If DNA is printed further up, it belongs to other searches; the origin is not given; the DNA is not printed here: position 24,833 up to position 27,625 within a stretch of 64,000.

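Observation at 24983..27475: Rad50-like zinc-hook ATPase with C-terminal nuclease-like/Zn-ribbon domain next to a type IIG RM gene: candidate RloC/PrrC-type tRNA anticodon nuclease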

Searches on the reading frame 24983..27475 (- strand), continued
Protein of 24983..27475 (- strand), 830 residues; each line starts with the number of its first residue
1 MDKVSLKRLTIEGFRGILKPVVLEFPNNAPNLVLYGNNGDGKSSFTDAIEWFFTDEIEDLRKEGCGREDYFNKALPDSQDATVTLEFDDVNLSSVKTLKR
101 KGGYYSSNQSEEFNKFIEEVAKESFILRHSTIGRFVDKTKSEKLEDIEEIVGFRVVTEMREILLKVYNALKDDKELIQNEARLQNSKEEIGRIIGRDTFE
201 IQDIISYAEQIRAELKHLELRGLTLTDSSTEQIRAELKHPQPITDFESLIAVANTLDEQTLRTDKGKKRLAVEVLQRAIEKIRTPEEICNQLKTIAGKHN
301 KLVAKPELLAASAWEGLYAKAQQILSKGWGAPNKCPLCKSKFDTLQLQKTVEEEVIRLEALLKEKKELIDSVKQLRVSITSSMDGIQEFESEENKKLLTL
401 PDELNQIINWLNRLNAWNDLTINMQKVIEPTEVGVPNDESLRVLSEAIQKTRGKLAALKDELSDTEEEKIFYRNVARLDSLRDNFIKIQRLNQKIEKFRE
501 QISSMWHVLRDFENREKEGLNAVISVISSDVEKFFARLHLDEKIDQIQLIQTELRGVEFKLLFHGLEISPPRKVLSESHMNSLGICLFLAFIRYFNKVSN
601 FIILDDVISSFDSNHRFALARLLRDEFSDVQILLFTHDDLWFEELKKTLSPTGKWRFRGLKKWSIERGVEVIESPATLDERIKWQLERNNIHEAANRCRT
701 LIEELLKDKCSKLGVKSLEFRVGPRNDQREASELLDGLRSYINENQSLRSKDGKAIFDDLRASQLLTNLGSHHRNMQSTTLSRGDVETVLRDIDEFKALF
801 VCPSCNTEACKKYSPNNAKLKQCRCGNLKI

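Call 20: find_encoding_contigs(protein=P0012, flank=8000, max_places=3)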
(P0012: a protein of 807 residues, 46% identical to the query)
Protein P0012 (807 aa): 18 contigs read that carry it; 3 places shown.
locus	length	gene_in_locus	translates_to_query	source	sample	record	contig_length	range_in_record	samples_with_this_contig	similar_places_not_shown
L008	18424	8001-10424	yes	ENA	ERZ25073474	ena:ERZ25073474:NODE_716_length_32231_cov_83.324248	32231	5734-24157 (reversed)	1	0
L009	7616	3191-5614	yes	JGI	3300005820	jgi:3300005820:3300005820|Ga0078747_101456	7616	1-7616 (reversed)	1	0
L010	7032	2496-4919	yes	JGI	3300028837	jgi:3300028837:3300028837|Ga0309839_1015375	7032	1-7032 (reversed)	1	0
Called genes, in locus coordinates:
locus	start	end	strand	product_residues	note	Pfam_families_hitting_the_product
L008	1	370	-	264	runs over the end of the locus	PF00696:AA_kinase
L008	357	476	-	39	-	-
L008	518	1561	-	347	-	PF01118:Semialdhyde_dh, PF22698:Semialdhyde_dhC_1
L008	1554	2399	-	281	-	PF22626:LysX_preATP_grasp, PF02655:ATP-grasp_3 (faint), PF08443:RimK, PF02222:ATP-grasp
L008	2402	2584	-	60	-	PF21344:Zn_ribbon_LysW (weak)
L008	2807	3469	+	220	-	PF24367:DUF7523 (faint)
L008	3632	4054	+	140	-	PF00376:MerR (faint), PF13411:MerR_1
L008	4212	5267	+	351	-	PF09685:MamF_MmsF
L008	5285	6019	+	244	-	PF10988:DUF2807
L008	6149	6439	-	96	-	-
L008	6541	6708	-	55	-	-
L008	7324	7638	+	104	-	-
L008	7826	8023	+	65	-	-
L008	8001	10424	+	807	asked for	PF02463:SMC_N (faint), PF13476:AAA_23 (weak)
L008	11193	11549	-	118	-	-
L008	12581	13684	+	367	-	PF01571:GCV_T, PF08669:GCV_T_C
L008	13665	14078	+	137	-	PF01597:GCV_H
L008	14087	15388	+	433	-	PF02347:GDC-P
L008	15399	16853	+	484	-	PF02347:GDC-P, PF00266:Aminotran_5 (weak), PF21478:GcvP2_C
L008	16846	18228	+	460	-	PF00890:FAD_binding_2 (weak), PF01134:GIDA, PF01266:DAO (weak), PF07992:Pyr_redox_2, PF12831:FAD_oxidored, PF13738:Pyr_redox_3, PF00070:Pyr_redox, PF02852:Pyr_redox_dim, +2 more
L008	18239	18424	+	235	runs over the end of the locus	PF21948:LplA-B_cat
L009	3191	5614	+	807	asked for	PF02463:SMC_N (faint), PF13476:AAA_23 (weak)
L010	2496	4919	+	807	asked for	PF02463:SMC_N (faint), PF13476:AAA_23 (weak)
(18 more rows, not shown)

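Call 21: find_encoding_contigs(protein=P0045, flank=8000, max_places=3)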
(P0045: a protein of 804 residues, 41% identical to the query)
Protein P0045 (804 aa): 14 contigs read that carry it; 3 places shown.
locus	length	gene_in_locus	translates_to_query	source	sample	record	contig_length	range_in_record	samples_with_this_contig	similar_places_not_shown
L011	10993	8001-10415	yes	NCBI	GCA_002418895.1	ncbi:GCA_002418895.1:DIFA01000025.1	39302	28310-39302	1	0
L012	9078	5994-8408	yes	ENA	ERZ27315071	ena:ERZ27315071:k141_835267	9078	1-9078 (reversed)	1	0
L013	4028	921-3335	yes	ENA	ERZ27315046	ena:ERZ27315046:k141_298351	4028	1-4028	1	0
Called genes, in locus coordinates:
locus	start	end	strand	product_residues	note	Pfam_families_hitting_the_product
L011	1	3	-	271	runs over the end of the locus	PF13489:Methyltransf_23, PF01209:Ubie_methyltran, PF02390:Methyltransf_4 (faint), PF08241:Methyltransf_11, PF08242:Methyltransf_12, PF13649:Methyltransf_25, PF13847:Methyltransf_31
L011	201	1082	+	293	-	PF01680:SOR_SNZ, PF05690:ThiG (weak)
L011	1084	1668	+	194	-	PF01174:SNO, PF03575:Peptidase_S51 (weak), PF07685:GATase_3, PF00117:GATase (weak), PF01965:DJ-1_PfpI (faint)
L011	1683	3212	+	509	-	PF19568:Spore_III_AA, PF13604:AAA_30 (weak), PF00004:AAA (weak), PF03266:NTPase_1 (faint), PF13238:AAA_18 (faint), PF25516:PTPase, PF01424:R3H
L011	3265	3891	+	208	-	PF02223:Thymidylate_kin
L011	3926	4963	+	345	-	PF03054:tRNA_Me_trans, PF20259:tRNA_Me_trans_M, PF20258:tRNA_Me_trans_C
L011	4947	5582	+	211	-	PF01351:RNase_HII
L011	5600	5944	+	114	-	PF02021:UPF0102, PF08378:NERD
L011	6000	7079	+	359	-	PF17792:ThiD2, PF02581:TMP-TENI, PF03060:NMO (weak)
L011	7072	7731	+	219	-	-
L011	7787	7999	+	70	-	-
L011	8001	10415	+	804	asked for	PF02463:SMC_N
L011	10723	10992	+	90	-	?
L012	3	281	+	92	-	?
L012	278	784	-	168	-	-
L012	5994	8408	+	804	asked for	PF02463:SMC_N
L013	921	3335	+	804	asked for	PF02463:SMC_N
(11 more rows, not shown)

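Call 39: search_protein_families(library=pfam, proteins=[P0052, P0053, P0055, P0056, P0057, P0058, P0050, P0048], max_evalue=0.01)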
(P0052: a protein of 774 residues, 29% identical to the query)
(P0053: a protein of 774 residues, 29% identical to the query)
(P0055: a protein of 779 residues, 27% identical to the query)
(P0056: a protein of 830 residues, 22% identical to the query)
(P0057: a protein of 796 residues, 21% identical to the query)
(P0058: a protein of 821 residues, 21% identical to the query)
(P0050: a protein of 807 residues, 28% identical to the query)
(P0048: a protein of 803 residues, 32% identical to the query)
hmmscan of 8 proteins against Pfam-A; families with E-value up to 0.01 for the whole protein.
P0052 (774 aa): 10 families
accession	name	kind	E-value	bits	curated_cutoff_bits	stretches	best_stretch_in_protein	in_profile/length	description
PF02463.25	SMC_N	-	1.9e-19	70.4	40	1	3-586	2-203/220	RecF/RecN/SMC N terminal domain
PF13166.12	AAA_13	-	2.9e-11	43.3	36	1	513-595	493-584/713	AAA domain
PF13476.12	AAA_23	-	1.5e-05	26.2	27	1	6-215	2-177/201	AAA domain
PF13175.12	AAA_15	-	3.3e-05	24.1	32.1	1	1-313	1-260/374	AAA ATPase domain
PF13555.12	AAA_29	-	4.7e-05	23.5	27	1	18-45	15-43/61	P-loop containing region of AAA domain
PF00005.33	ABC_tran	-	9.8e-05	23.4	25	1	25-112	12-80/137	ABC transporter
PF13304.12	AAA_21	-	0.00013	22.6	27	1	28-45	3-20/304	AAA domain, putative AbiEii toxin, Type IV TA system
PF08209.17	Sgf11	-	0.00089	19.2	26.4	0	296-316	4-24/33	Sgf11 (transcriptional regulation protein)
PF07693.20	KAP_NTPase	-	0.001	18.8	20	1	26-193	22-48/293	KAP family P-loop domain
PF05729.18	NACHT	-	0.0031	17.8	26.7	1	26-59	2-35/167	NACHT domain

P0053 (774 aa): 6 families
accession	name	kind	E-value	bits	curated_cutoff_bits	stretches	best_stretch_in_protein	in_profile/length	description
PF02463.25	SMC_N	-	3.7e-18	66.2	40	1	3-586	2-203/220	RecF/RecN/SMC N terminal domain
PF13166.12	AAA_13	-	7.2e-10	38.6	36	1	513-593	493-582/713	AAA domain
PF13476.12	AAA_23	-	1.3e-05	26.3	27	1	16-248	11-186/201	AAA domain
PF08209.17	Sgf11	-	3.2e-05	23.8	26.4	0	296-316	4-24/33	Sgf11 (transcriptional regulation protein)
PF13555.12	AAA_29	-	0.00014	22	27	1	15-48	14-46/61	P-loop containing region of AAA domain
PF13175.12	AAA_15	-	0.00015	22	32.1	1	1-240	1-265/374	AAA ATPase domain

P0055 (779 aa): 6 families
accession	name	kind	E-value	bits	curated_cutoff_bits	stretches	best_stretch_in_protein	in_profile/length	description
PF02463.25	SMC_N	-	2.6e-17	63.5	40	1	3-592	2-205/220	RecF/RecN/SMC N terminal domain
PF13555.12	AAA_29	-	8.5e-06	25.9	27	1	9-49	8-47/61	P-loop containing region of AAA domain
PF13175.12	AAA_15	-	7.2e-05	23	32.1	1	1-240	1-265/374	AAA ATPase domain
PF01485.27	IBR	-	0.0018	18.7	24.3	0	741-774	11-49/65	IBR domain, a half RING-finger domain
PF00005.33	ABC_tran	-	0.0043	18.1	25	0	24-66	11-55/137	ABC transporter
PF13304.12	AAA_21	-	0.0056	17.2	27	1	28-105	3-75/304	AAA domain, putative AbiEii toxin, Type IV TA system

P0056 (830 aa): 5 families
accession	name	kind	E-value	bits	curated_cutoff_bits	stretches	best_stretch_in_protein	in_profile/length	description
PF13476.12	AAA_23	-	4.7e-10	40.9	27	1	9-117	2-107/201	AAA domain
PF13166.12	AAA_13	-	3.8e-08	32.9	36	1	342-652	256-578/713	AAA domain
PF02463.25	SMC_N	-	2e-06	27.8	40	1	5-645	1-199/220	RecF/RecN/SMC N terminal domain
PF13304.12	AAA_21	-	7.6e-06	26.6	27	0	40-179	8-165/304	AAA domain, putative AbiEii toxin, Type IV TA system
PF11398.14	DUF2813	-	0.00083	19.3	21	1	5-57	2-48/372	Protein of unknown function (DUF2813)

P0057 (796 aa): 4 families
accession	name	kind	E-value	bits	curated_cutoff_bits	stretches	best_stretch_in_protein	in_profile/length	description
PF02463.25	SMC_N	-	1.7e-11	44.4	40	2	531-598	145-210/220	RecF/RecN/SMC N terminal domain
PF13476.12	AAA_23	-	5.4e-08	34.2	27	1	6-267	2-199/201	AAA domain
PF13304.12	AAA_21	-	1.7e-07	32.1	27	1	537-587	250-300/304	AAA domain, putative AbiEii toxin, Type IV TA system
PF13555.12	AAA_29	-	0.0039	17.3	27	0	13-45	10-43/61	P-loop containing region of AAA domain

P0058 (821 aa): 8 families
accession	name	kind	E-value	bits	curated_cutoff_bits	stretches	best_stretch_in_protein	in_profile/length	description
PF02463.25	SMC_N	-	9e-17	61.7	40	2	57-110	2-54/220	RecF/RecN/SMC N terminal domain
PF13304.12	AAA_21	-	8.9e-15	56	27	2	487-656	168-301/304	AAA domain, putative AbiEii toxin, Type IV TA system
PF13476.12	AAA_23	-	1.2e-11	46.1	27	1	59-115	1-54/201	AAA domain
PF13175.12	AAA_15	-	7.9e-09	36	32.1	1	57-137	3-83/374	AAA ATPase domain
PF13555.12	AAA_29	-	4.7e-06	26.7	27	1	80-110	22-52/61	P-loop containing region of AAA domain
PF13166.12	AAA_13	-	1.9e-05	24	36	0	587-654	496-570/713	AAA domain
PF11398.14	DUF2813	-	0.00019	21.4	21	1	56-109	2-51/372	Protein of unknown function (DUF2813)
PF13514.12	AAA_27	-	0.00023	21.2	22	1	72-106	17-52/206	AAA domain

P0050 (807 aa): 4 families
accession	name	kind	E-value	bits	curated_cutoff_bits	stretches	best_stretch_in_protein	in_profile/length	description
PF02463.25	SMC_N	-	5.1e-15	55.9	40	1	5-624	2-208/220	RecF/RecN/SMC N terminal domain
PF13304.12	AAA_21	-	2.3e-08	34.9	27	2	380-614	99-299/304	AAA domain, putative AbiEii toxin, Type IV TA system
PF13555.12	AAA_29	-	1.8e-05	24.9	27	1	18-48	15-44/61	P-loop containing region of AAA domain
PF00005.33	ABC_tran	-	0.0091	17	25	1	20-70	4-52/137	ABC transporter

P0048 (803 aa): 7 families
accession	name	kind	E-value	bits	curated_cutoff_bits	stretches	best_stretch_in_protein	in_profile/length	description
PF02463.25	SMC_N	-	7.4e-15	55.4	40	1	4-615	2-199/220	RecF/RecN/SMC N terminal domain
PF13476.12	AAA_23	-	3.6e-10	41.2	27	1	6-205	1-178/201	AAA domain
PF13175.12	AAA_15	-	2.9e-07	30.9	32.1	1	3-76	2-55/374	AAA ATPase domain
PF11398.14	DUF2813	-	4e-06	26.9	21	1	5-54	4-49/372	Protein of unknown function (DUF2813)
PF13304.12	AAA_21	-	1.1e-05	26.1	27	0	492-615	183-300/304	AAA domain, putative AbiEii toxin, Type IV TA system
PF13555.12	AAA_29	-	0.0029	17.8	27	1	29-51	24-46/61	P-loop containing region of AAA domain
PF13166.12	AAA_13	-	0.0041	16.3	36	0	551-614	500-570/713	AAA domain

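Call 45: find_related_loci(query=A1, collection=genome_contigs, flank=9000)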
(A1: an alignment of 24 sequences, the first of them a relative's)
Query A1 (830 aa) in genome_contigs; peptide patterns used: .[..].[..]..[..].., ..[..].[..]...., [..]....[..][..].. (x = any residue, [..] = any of these).
600 stretches matched a pattern (row limit reached: there are more); 168 encode a relative of the query (tblastn E <= 1e-3); the best 80 are kept; 80 distinct loci.
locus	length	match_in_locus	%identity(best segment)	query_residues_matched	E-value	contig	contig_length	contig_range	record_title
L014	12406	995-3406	46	3-830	0e+0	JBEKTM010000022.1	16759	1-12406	MAG: Dehalococcoidia bacterium isolate SPRUCE 558 SPRUCE_558_22, whole genome shotgun sequence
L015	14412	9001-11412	46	3-830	0e+0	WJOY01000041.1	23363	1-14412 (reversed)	MAG: Dehalococcoidia bacterium isolate 1244-C3-H4-B3 C3H4_C121, whole genome shotgun sequence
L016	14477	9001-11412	46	3-830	0e+0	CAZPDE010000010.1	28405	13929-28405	MAG TPA_asm: uncultured Dehalococcoidales bacterium isolate binchicken_co122_242 genome assembly, contig: NODE_802_lengt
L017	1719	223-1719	37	1-517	2e-119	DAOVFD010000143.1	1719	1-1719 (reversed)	MAG TPA_asm: Candidatus Micrarchaeota archaeon isolate CSMAG_1100 CSMAG_1100_k141_5867342_length_1719_cov_2.9442, whole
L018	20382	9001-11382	29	6-830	2e-100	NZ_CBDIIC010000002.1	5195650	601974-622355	MAG: Lacipirellula sp. isolate a2072756-b066-4b48-b97c-da4b55fec2cc contig_2, whole genome shotgun sequence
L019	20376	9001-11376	31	6-830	4e-97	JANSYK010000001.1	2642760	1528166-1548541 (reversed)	MAG: Alphaproteobacteria bacterium isolate bin.49 k141_935832_length_2642760_cov_127.5303, whole genome shotgun sequence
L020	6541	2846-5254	31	4-829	4e-96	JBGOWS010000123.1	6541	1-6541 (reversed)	MAG: Thermodesulfovibrionia bacterium isolate OBJ_0618_130150_87 k141_1314029_length_6541_cov_8.0000, whole genome shotg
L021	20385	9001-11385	28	4-830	2e-95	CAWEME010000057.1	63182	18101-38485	MAG: uncultured Alphaproteobacteria bacterium isolate MFD03044.bin.1.109 genome assembly, contig: contig_65860, whole ge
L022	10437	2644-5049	31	4-829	3e-94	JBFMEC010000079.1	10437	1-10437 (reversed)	MAG: Nitrospirota bacterium isolate MAG235 MAG235_79, whole genome shotgun sequence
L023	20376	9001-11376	30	6-830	6e-92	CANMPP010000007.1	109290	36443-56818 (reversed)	uncultured Pelagimonas sp. isolate 4-2027-3Z.fasta genome assembly, contig: NODE_7, whole genome shotgun sequence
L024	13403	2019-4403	31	6-826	4e-92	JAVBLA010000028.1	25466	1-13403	MAG: Bacteroidales bacterium isolate EPI_MAG_00011 c_000003990580, whole genome shotgun sequence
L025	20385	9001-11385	29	6-826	5e-87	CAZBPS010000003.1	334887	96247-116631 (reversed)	MAG TPA_asm: uncultured Flavipsychrobacter sp. isolate SRP285395_co1_537 genome assembly, contig: NODE_12_length_334887_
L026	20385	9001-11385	31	6-826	4e-87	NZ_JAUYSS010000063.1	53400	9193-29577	MAG: Daejeonella sp. isolate C8_concoct.bin.119 C8_k141_57729, whole genome shotgun sequence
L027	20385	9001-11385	29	6-826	2e-86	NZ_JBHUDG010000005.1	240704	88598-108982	Pseudopedobacter beijingensis strain CGMCC 1.12329 soapdenovo_K_105_5, whole genome shotgun sequence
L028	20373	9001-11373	29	6-830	2e-86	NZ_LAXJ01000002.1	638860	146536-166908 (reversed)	Roseovarius atlanticus strain R12B contig2, whole genome shotgun sequence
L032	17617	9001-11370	27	4-826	9e-84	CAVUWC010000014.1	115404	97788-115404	MAG: uncultured Acidobacteriota bacterium isolate MFD04540.bin.1.71 genome assembly, contig: contig_6988, whole genome s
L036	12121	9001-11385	28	6-829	2e-81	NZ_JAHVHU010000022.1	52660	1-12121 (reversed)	Membranihabitans marinus strain DP5N28-2 DP5N28-2_ctg022, whole genome shotgun sequence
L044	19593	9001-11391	29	4-826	4e-77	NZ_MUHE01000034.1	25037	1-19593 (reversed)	Flavobacterium psychrophilum DSM 3660 = ATCC 49418 WGS0040_contig_34, whole genome shotgun sequence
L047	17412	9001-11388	29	6-826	2e-76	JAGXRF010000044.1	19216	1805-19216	MAG: Flavobacteriales bacterium isolate CROMO_A_74 c_000000423234, whole genome shotgun sequence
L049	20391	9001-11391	28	4-826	4e-76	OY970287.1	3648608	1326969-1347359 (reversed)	MAG: uncultured Flavobacteriaceae bacterium isolate MFD03250.bin.1.59 genome assembly, chromosome: 1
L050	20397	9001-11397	28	3-826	6e-74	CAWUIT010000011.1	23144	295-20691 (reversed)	MAG: uncultured Dokdonia sp. isolate SRR17458603_concoct_6_1705322974 genome assembly, contig: ERZ21854008.156, whole ge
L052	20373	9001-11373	25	6-821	4e-73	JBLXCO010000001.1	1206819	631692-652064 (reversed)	MAG: Bacteriovoracaceae bacterium isolate ES17-01 S17maxbin_out.001RE.5K@1, whole genome shotgun sequence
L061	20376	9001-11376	30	6-830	2e-95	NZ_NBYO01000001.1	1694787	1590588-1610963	Notoacmeibacter marinus strain XMTR2A4 NODE_1_length_1694787_cov_286.62, whole genome shotgun sequence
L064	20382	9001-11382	26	4-819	7e-71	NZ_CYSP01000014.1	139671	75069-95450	Propionispora sp. 2/2-37 isolate 2/2, whole genome shotgun sequence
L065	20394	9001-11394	27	6-829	9e-71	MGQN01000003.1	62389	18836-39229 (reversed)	MAG: Deltaproteobacteria bacterium RBG_16_44_11 RBG_16_scaffold_1478, whole genome shotgun sequence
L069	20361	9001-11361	26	6-826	5e-66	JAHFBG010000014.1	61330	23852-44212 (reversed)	MAG: Candidatus Melainabacteria bacterium isolate nzgw193 NODE_230_length_61331_cov_16.908381, whole genome shotgun sequ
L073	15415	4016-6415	28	3-829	4e-84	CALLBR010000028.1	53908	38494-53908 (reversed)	MAG: uncultured bacterium isolate L1_Bin_Bin_28_sub_1 genome assembly, contig: c_000000616878, whole genome shotgun sequ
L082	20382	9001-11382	28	6-826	3e-78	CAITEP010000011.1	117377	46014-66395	MAG: uncultured Mucilaginibacter sp. isolate B4coas_bin-1728 genome assembly, contig: bin-1728:11/52, whole genome shotg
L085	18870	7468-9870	31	3-826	2e-92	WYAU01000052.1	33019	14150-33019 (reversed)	MAG: Candidatus Brocadia sp. isolate AMX1 k127_311203, whole genome shotgun sequence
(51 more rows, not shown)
